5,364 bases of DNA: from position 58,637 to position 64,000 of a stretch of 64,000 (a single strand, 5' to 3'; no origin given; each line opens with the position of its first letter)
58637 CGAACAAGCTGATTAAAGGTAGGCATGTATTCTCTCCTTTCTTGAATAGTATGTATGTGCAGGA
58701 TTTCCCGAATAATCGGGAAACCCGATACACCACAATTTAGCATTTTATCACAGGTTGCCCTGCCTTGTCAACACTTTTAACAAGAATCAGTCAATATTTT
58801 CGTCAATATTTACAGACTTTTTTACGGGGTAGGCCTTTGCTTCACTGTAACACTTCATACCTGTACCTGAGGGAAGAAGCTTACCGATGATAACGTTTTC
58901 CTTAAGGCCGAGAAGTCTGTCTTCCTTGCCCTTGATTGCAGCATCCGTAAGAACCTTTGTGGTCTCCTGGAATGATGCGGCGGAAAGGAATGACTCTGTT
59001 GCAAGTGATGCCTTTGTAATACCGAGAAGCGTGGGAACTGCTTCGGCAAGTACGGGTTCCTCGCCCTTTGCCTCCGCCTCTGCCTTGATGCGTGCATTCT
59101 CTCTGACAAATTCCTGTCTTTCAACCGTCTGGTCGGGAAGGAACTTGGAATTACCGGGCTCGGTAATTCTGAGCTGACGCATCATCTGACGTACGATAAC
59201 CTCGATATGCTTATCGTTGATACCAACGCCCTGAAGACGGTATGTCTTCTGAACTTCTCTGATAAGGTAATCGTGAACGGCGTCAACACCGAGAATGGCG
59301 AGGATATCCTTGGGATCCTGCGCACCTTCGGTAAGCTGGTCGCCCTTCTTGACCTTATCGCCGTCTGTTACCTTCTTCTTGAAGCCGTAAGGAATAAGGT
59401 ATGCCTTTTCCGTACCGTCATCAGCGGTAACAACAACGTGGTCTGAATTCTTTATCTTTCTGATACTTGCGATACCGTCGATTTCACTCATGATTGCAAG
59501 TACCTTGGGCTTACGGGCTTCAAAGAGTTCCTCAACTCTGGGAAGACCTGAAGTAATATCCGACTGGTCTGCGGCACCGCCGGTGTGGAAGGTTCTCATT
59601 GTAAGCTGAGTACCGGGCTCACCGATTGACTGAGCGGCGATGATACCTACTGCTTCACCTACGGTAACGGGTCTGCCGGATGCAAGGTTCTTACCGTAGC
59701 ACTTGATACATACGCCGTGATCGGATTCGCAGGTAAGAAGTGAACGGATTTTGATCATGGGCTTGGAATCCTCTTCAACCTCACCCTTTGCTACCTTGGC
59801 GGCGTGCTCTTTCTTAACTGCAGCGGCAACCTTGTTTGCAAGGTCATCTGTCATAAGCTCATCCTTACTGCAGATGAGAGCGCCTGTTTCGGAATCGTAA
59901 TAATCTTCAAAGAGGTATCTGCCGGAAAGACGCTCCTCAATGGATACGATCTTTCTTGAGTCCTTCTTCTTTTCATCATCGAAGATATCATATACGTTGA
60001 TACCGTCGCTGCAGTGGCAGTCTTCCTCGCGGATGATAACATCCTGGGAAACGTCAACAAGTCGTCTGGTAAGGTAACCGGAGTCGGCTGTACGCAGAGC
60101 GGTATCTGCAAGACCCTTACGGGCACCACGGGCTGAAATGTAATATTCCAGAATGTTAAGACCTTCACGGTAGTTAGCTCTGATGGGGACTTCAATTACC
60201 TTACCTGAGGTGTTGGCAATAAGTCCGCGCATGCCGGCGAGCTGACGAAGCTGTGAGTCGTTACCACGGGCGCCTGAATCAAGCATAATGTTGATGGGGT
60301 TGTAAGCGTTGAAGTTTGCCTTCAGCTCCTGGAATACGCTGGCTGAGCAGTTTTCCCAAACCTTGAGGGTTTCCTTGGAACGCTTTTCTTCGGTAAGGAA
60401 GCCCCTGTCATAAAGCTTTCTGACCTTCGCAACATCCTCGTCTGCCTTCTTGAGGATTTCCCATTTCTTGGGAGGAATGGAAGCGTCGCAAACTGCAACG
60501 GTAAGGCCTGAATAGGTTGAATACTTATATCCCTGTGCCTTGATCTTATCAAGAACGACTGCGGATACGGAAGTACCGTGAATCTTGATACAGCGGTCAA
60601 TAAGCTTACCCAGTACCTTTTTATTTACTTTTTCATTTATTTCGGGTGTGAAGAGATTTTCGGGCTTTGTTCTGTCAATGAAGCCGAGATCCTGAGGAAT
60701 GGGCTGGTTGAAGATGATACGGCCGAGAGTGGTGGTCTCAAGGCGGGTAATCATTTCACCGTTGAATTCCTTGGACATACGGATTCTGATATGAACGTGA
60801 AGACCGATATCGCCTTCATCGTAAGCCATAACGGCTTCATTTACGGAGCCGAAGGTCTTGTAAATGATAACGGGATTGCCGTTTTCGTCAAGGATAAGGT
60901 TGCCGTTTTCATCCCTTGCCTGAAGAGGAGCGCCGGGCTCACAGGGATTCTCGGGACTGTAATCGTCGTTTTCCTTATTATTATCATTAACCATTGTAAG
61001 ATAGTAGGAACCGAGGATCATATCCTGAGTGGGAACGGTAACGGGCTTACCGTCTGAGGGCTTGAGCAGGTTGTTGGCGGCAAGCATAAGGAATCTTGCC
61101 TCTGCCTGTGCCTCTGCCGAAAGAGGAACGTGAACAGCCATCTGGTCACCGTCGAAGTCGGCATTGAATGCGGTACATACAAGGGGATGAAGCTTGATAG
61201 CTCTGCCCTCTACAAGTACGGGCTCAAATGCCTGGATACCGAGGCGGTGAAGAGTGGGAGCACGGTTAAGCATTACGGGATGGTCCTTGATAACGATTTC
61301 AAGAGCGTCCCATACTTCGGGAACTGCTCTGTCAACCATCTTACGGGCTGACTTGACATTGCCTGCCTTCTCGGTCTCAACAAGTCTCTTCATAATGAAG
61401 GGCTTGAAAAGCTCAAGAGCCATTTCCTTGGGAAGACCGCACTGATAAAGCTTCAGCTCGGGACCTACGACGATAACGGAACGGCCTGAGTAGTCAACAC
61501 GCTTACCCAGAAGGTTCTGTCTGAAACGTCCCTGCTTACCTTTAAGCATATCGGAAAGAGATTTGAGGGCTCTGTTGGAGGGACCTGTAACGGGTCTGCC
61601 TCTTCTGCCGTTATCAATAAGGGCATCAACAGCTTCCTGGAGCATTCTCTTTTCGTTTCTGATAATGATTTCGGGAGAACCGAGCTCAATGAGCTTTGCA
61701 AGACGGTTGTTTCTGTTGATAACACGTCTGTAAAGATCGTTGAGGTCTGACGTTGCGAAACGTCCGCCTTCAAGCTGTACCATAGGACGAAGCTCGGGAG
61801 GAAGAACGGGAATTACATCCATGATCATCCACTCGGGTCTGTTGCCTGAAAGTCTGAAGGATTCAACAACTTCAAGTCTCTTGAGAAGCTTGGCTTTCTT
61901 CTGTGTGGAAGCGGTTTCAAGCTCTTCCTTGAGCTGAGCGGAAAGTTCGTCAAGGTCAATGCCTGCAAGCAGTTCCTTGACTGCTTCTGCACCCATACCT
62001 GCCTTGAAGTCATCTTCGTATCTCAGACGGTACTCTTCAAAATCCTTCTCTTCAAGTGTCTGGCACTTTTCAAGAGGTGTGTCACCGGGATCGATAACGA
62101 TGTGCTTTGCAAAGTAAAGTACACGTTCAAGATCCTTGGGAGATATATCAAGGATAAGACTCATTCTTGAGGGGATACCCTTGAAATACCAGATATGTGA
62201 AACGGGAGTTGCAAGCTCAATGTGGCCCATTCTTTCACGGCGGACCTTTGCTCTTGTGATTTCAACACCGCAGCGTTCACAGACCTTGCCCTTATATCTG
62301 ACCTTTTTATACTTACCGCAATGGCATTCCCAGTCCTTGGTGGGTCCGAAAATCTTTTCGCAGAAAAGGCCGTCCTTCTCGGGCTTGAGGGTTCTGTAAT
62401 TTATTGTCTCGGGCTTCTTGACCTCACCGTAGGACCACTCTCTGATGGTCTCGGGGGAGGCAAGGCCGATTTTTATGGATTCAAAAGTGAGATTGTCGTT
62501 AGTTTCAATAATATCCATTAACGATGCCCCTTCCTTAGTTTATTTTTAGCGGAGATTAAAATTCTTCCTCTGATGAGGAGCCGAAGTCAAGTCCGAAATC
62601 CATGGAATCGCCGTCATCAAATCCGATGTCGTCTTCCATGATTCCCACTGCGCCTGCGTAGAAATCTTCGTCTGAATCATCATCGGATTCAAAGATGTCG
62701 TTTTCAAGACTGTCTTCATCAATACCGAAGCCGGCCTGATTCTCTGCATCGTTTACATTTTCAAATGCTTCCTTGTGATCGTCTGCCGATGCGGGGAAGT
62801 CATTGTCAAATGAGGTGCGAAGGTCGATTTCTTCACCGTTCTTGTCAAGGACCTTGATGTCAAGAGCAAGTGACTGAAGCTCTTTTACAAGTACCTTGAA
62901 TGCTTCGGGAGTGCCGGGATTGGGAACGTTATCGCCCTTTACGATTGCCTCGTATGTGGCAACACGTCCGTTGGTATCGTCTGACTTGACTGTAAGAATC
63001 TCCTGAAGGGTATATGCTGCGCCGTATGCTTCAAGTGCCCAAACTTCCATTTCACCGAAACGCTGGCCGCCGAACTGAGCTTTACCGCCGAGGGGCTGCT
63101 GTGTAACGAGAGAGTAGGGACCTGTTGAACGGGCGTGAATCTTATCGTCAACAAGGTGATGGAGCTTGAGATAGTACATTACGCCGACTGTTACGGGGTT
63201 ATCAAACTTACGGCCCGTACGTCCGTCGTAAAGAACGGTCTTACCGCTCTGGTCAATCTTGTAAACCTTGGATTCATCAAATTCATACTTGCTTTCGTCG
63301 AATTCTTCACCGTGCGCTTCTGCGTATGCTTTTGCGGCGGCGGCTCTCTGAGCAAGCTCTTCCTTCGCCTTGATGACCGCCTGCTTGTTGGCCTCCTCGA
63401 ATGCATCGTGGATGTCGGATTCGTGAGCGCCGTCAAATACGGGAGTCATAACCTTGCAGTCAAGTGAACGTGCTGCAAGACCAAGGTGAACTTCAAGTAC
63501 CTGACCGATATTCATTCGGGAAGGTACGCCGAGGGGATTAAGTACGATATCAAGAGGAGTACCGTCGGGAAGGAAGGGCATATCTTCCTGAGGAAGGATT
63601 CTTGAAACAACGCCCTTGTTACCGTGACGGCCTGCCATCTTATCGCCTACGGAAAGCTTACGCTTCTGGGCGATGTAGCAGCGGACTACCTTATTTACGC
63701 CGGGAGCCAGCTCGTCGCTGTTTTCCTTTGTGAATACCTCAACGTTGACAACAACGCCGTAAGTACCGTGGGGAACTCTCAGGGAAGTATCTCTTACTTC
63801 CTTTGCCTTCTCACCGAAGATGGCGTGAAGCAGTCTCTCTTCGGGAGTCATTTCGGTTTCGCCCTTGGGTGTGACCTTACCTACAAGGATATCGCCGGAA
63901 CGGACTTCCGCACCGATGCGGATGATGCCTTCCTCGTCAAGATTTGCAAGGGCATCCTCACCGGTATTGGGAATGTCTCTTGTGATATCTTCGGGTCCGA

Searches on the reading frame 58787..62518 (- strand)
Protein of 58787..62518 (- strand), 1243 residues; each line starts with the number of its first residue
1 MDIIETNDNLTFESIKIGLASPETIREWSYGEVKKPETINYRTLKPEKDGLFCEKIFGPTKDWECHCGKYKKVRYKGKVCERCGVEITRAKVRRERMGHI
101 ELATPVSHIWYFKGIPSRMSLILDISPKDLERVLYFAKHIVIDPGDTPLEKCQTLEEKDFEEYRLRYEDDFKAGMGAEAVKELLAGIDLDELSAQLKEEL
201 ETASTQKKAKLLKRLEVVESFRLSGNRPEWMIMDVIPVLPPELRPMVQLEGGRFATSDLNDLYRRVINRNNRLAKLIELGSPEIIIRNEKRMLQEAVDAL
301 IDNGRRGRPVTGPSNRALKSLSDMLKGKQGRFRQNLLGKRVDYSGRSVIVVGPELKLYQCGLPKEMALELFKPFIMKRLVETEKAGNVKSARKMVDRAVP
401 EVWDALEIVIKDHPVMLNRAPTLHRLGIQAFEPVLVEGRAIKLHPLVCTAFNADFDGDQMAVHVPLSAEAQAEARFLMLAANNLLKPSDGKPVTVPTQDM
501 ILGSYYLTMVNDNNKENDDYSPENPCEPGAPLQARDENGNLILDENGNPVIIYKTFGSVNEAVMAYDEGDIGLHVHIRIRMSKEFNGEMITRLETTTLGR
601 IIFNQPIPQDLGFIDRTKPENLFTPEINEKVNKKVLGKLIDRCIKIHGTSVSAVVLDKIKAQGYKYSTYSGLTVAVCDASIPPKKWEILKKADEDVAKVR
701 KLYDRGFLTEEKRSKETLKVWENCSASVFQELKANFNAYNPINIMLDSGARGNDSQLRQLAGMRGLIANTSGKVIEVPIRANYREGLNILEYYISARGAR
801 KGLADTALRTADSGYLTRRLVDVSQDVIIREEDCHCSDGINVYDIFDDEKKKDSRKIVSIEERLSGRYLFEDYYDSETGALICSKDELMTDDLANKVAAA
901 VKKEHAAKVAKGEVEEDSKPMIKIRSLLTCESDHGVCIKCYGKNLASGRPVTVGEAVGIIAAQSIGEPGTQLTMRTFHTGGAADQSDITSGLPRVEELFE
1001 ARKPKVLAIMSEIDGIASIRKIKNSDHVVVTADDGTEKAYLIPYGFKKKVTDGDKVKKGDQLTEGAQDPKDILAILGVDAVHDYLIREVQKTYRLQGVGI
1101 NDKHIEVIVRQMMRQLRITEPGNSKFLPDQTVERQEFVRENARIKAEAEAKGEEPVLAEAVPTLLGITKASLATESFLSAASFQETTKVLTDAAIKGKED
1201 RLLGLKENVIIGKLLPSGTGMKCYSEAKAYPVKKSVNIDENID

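Call 86: search_protein_families(library=pfam, proteins=[window:58787-62518:-], max_evalue=0.00001)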
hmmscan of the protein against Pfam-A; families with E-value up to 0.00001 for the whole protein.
window:58787-62518:- (1243 aa): 5 families
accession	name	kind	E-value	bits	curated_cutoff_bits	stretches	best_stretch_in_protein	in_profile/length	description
PF04997.17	RNA_pol_Rpb1_1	-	8.7e-88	295.1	39.7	1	11-336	3-312/312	RNA polymerase Rpb1, domain 1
PF04998.22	RNA_pol_Rpb1_5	-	1.3e-63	215.4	28.5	1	786-1173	1-265/267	RNA polymerase Rpb1, domain 5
PF00623.25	RNA_pol_Rpb1_2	-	7.1e-39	134.2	25.3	1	338-479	1-165/166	RNA polymerase Rpb1, domain 2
PF04983.23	RNA_pol_Rpb1_3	-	4.6e-21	75.8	28.9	1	483-678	1-161/162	RNA polymerase Rpb1, domain 3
PF05000.22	RNA_pol_Rpb1_4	-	4.8e-11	43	24.8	1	710-771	3-79/107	RNA polymerase Rpb1, domain 4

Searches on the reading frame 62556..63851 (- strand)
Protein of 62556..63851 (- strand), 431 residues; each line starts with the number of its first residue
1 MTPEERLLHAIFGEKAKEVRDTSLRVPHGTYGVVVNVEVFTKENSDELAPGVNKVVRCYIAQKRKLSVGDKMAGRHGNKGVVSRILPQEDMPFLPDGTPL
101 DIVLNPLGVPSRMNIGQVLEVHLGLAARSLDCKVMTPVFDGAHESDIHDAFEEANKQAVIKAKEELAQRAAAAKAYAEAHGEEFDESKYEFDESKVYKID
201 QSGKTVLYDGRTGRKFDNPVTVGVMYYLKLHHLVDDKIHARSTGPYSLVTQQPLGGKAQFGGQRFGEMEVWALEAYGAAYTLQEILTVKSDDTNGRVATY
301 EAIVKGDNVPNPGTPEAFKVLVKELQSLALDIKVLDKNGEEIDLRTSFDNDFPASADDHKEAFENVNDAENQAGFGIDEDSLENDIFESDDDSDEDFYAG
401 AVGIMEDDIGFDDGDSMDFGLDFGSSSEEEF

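Call 86: search_protein_families(library=pfam, proteins=[window:62556-63851:-], max_evalue=0.00001)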
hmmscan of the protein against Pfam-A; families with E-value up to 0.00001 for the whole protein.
window:62556-63851:- (431 aa): 2 families
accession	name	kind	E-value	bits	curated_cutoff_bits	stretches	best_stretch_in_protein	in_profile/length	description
PF00562.33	RNA_pol_Rpb2_6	-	1.5e-85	288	23.4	1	6-259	165-373/373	RNA polymerase Rpb2, domain 6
PF04560.25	RNA_pol_Rpb2_7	-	6.6e-28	97.4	32.1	1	261-336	1-86/87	RNA polymerase Rpb2, domain 7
